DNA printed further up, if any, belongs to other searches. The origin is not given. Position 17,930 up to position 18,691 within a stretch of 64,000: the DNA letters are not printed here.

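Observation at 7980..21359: LacI-controlled 12-kb operon fusing a Liv-type ABC importer with KDG-pathway and acyl-CoA enzymes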

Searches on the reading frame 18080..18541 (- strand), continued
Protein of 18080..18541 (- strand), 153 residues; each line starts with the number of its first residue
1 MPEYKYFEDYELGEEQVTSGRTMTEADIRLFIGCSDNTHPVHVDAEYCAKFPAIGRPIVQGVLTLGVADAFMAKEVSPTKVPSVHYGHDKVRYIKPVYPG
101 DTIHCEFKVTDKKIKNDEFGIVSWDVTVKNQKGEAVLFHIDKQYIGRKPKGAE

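Call 79: search_protein_families(library=ncbifam, proteins=[L098:2922-3740:+, L109:9448-10377:+, L104:16439-17344:+, L101:6706-8367:+, L109:10384-11421:+, L109:11430-12059:+, L109:12123-13256:+, L112:1915-2856:-, L112:792-1892:-], max_evalue=1e-10)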
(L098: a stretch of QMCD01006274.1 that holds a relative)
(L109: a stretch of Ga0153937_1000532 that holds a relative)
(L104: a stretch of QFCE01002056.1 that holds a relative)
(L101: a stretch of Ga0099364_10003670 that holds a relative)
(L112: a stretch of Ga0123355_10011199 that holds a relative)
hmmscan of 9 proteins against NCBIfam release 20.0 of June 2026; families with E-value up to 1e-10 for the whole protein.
L098:2922-3740:+ (272 aa): 4 families
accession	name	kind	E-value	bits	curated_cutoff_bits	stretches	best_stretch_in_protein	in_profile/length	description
NF007521.0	PRK10128.1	equivalog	6.6e-49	166.8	441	1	16-270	3-257/267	2-keto-3-deoxy-L-rhamnonate aldolase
TIGR02311.1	HpaI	equivalog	1.3e-46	159.1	368.8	1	22-268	3-249/249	4-hydroxy-2-oxoheptanedioate aldolase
NF007849.0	PRK10558.1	equivalog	2.5e-46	158.1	393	1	17-265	5-252/256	2-dehydro-3-deoxyglucarate aldolase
TIGR03239.1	GarL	equivalog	4.2e-45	154.2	406.75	1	22-264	3-244/249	2-dehydro-3-deoxyglucarate aldolase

L109:9448-10377:+ (309 aa): 7 families
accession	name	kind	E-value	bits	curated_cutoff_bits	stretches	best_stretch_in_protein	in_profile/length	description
TIGR00674.1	dapA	equivalog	2.7e-52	177.4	206.15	1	12-294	1-282/286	4-hydroxy-tetrahydrodipicolinate synthase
TIGR02313.1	HpaI-NOT-DapA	exception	6.2e-47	159.8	396.7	1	12-290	3-280/294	2,4-dihydroxyhept-2-ene-1,7-dioic acid aldolase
NF003164.0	PRK04147.1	equivalog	1.4e-42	146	281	1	8-292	2-284/294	N-acetylneuraminate lyase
NF040954.1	Arch_KDGaldase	equivalog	2.6e-42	145.1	390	1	13-300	3-283/288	bifunctional 2-dehydro-3-deoxy-phosphogluconate/2-dehydro-3-deoxy-6-phosphogalactonate aldolase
TIGR00683.1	nanA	equivalog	4.8e-35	121.3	382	1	10-286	1-276/293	N-acetylneuraminate lyase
NF002958.0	PRK03620.1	subfamily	8.6e-33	113.5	278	1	4-293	5-294/307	5-dehydro-4-deoxyglucarate dehydratase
TIGR03249.1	KdgD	equivalog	3.4e-26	92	373.95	1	4-293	3-293/299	5-dehydro-4-deoxyglucarate dehydratase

L104:16439-17344:+ (301 aa): 7 families
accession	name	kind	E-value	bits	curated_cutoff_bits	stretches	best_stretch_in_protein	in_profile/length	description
TIGR00674.1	dapA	equivalog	1.8e-53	181.2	206.15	1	8-290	3-282/286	4-hydroxy-tetrahydrodipicolinate synthase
TIGR02313.1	HpaI-NOT-DapA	exception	3.4e-46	157.4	396.7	1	5-292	2-287/294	2,4-dihydroxyhept-2-ene-1,7-dioic acid aldolase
NF003164.0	PRK04147.1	equivalog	1.9e-39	135.7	281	1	3-289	3-285/294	N-acetylneuraminate lyase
NF040954.1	Arch_KDGaldase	equivalog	8.6e-37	127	390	1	8-295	4-282/288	bifunctional 2-dehydro-3-deoxy-phosphogluconate/2-dehydro-3-deoxy-6-phosphogalactonate aldolase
TIGR00683.1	nanA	equivalog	3.8e-32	111.8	382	1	6-288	3-282/293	N-acetylneuraminate lyase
NF002958.0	PRK03620.1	subfamily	2.3e-25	89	278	1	12-290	19-295/307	5-dehydro-4-deoxyglucarate dehydratase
TIGR03249.1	KdgD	equivalog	2.2e-20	73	373.95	1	12-287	17-291/299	5-dehydro-4-deoxyglucarate dehydratase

L101:6706-8367:+ (553 aa): 51 families (the best 25 are shown)
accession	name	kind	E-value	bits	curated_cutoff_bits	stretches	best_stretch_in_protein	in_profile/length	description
NF004772.0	PRK06112.1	subfamily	1.6e-97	327.2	673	1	10-549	20-565/578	acetolactate synthase catalytic subunit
TIGR00118.1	acolac_lg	equivalog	1.7e-92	310.7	538.35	1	9-545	6-536/557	biosynthetic-type acetolactate synthase large subunit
NF004710.0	PRK06048.1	equivalog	1.7e-91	307.4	976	1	11-547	15-541/561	acetolactate synthase large subunit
NF004919.0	PRK06276.1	equivalog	7.9e-87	291.9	866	1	13-542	10-537/582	acetolactate synthase large subunit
NF006052.0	PRK08199.1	subfamily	9.7e-84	281.6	539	1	38-546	44-540/559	thiamine pyrophosphate protein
NF006187.0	PRK08322.1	equivalog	1.2e-80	271.6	509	1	37-542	36-527/548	acetolactate synthase large subunit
NF006122.0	PRK08266.1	subfamily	3.3e-77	260.2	571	1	13-545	13-526/543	hypothetical protein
NF005039.0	PRK06456.1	equivalog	8.5e-74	249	868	1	36-541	39-542/572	acetolactate synthase large subunit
NF006377.0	PRK08611.1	equivalog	8.9e-73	245.7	742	1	37-550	40-536/576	pyruvate oxidase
NF005860.0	PRK07789.1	equivalog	2.9e-71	240.6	881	1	38-546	70-581/615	acetolactate synthase large subunit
NF006319.0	PRK08527.1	equivalog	3.2e-71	240.4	905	1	40-542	42-537/565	acetolactate synthase large subunit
NF006524.0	PRK08978.1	equivalog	4.6e-71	239.7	738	1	37-545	35-526/548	acetolactate synthase 2 catalytic subunit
NF006016.1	PRK08155.1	equivalog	1.1e-70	238.7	870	1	38-542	39-531/554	acetolactate synthase large subunit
TIGR03457.1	sulphoacet_xsc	equivalog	2e-69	234.5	676.4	1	10-533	8-543/579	sulfoacetaldehyde acetyltransferase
NF006129.0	PRK08273.1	equivalog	2.3e-68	230.8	724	1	37-551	39-553/598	thiamine pyrophosphate-requiring protein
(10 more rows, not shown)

L109:10384-11421:+ (345 aa): 4 families
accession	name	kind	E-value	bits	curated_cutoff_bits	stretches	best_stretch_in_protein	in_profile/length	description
NF011049.0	PRK14479.1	subfamily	4.5e-126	421.7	492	1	10-343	1-328/568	dihydroxyacetone kinase family protein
TIGR02363.1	dhaK1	equivalog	3.5e-115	384.5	406.25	1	10-340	1-327/329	dihydroxyacetone kinase subunit DhaK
TIGR02361.1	dak_ATP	equivalog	5e-83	279.6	574.95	1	11-340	1-341/583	glycerone kinase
TIGR02362.1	dhaK1b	equivalog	8.5e-73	245.3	413.25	1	12-326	1-309/326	DhaKLM operon coactivator DhaQ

L109:11430-12059:+ (209 aa): 3 families
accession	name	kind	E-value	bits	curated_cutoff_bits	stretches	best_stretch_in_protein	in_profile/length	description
NF011049.0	PRK14479.1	subfamily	1.6e-41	142.5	492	1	4-201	363-562/568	dihydroxyacetone kinase family protein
TIGR02365.1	dha_L_ycgS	equivalog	3.9e-39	134.4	138.3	1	7-201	3-194/196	dihydroxyacetone kinase subunit DhaL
TIGR02361.1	dak_ATP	equivalog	2.3e-18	66.1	574.95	1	4-201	384-582/583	glycerone kinase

L109:12123-13256:+ (377 aa): 4 families
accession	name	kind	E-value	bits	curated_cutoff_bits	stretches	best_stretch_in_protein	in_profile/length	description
TIGR04380.1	myo_inos_iolG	equivalog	4.1e-17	62.1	355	1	6-277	2-260/330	inositol 2-dehydrogenase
NF052479.1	LevoglcsnDh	equivalog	3.6e-12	45.7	650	1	37-247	42-266/386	levoglucosan dehydrogenase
NF040723.1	UDP-GlcNAcDh_Arch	equivalog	1.2e-11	44.7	450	1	6-147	1-141/302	UDP-N-acetylglucosamine 3-dehydrogenase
NF052679.1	InsChiInosDhIolG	equivalog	2.2e-11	43.4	540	1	6-148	3-149/343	bifunctional inositol 2-dehydrogenase/D-chiro-inositol 1-dehydrogenase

L112:1915-2856:- (313 aa): 7 families
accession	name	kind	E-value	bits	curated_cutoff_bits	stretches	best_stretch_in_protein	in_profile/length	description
NF049922.1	MethglyxlRedYdjG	equivalog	1.6e-26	93.1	550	1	4-304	11-317/326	NADH-dependent methylglyoxal reductase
TIGR01293.1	Kv_beta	subfamily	2.5e-21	76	365.4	1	2-157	2-154/319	voltage-dependent potassium channel subunit beta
NF007695.0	PRK10376.1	subfamily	9.9e-18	64.2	280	1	30-184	41-192/290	oxidoreductase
NF007388.0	PRK09912.1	subfamily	8.5e-17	61.1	448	1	6-162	18-175/346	L-glyceraldehyde 3-phosphate reductase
NF007912.0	PRK10625.1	equivalog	6.7e-15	55.3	415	1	7-128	7-135/346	NADP(H)-dependent aldo-keto reductase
NF008598.0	PRK11565.1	equivalog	1.3e-14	54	425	1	10-180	12-163/275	2,5-didehydrogluconate reductase DkgA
NF008377.0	PRK11172.1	equivalog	7.9e-12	44.9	327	1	13-174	3-148/267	2,5-didehydrogluconate reductase DkgB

L112:792-1892:- (366 aa): 7 families
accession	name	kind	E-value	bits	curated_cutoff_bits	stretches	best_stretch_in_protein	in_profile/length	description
NF052479.1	LevoglcsnDh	equivalog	1e-29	103.5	650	1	31-209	38-217/386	levoglucosan dehydrogenase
TIGR04380.1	myo_inos_iolG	equivalog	2.4e-29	102.2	355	1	2-203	1-193/330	inositol 2-dehydrogenase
NF040723.1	UDP-GlcNAcDh_Arch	equivalog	1.8e-24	86.9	450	1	3-196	1-179/302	UDP-N-acetylglucosamine 3-dehydrogenase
NF041392.1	XylDh_Gfo6_Halo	equivalog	2e-24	86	350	1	3-205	17-222/350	D-xylose 1-dehydrogenase Gfo6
NF052679.1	InsChiInosDhIolG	equivalog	5.5e-20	71.7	540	1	1-198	1-190/343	bifunctional inositol 2-dehydrogenase/D-chiro-inositol 1-dehydrogenase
NF008607.0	PRK11579.1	subfamily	1.4e-17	63.8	330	1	2-196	4-191/346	oxidoreductase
NF058561.1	BT_2158_fam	equivalog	7.6e-13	47.9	750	1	2-158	35-186/487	glycoside 3-dehydrogenase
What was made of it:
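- Closest known: Itaconate/mesaconate degradation. Different: The HpcH protein in L098 is of the free-acid aldolase type (call 79).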
